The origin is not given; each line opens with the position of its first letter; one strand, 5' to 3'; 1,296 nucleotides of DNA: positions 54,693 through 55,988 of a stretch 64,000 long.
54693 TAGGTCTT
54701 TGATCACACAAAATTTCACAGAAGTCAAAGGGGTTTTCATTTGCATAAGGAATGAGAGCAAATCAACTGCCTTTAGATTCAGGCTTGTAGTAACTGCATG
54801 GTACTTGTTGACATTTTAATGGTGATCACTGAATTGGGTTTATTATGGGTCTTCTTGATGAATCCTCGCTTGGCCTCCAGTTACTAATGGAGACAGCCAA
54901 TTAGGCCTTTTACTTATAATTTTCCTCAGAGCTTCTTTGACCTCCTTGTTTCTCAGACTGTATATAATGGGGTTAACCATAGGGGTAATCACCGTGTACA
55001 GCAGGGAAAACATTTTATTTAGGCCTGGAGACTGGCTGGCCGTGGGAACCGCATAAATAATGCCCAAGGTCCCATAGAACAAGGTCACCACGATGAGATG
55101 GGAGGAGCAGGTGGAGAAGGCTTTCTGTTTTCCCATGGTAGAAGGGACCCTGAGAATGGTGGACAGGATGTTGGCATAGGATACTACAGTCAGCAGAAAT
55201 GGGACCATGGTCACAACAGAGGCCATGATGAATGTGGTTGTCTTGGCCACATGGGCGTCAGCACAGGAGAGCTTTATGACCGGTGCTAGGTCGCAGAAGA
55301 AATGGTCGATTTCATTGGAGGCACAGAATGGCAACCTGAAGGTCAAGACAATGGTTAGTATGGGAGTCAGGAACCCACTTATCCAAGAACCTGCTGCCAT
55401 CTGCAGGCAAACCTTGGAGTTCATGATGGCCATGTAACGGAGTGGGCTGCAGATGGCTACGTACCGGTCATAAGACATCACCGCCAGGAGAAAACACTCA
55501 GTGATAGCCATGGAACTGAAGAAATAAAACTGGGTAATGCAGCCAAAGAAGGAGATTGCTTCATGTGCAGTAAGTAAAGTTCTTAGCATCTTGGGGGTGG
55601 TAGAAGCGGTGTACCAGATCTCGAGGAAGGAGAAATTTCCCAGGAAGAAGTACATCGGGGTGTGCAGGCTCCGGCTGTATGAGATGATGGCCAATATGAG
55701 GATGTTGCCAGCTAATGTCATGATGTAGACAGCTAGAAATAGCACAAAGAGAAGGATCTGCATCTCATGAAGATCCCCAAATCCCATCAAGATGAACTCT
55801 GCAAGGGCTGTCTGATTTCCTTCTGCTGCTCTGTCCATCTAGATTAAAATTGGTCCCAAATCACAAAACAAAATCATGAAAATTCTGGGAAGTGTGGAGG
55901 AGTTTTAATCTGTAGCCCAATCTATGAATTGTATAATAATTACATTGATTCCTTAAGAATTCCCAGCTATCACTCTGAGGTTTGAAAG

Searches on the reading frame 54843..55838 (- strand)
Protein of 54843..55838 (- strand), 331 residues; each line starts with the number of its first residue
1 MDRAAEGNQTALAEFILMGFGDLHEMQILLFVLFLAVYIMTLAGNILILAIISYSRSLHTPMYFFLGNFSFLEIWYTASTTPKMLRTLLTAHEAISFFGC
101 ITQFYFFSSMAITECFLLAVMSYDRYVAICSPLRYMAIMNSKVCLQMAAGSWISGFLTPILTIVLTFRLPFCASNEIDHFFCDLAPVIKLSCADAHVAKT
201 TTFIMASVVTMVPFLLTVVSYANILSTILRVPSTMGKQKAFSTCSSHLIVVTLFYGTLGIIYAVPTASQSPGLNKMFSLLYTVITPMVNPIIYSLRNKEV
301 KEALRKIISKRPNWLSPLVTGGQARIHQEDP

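Call 59: search_protein_families(library=pfam, proteins=[window:54843-55838:-], max_evalue=0.001)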
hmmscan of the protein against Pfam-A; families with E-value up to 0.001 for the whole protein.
window:54843-55838:- (331 aa): 2 families
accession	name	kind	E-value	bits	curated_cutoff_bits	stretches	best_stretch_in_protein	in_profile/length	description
PF13853.12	7tm_4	-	7.4e-59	200.3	27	1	34-310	1-279/280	Olfactory receptor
PF00001.26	7tm_1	-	4.3e-39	135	30.5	1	44-293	1-260/260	7 transmembrane receptor (rhodopsin family)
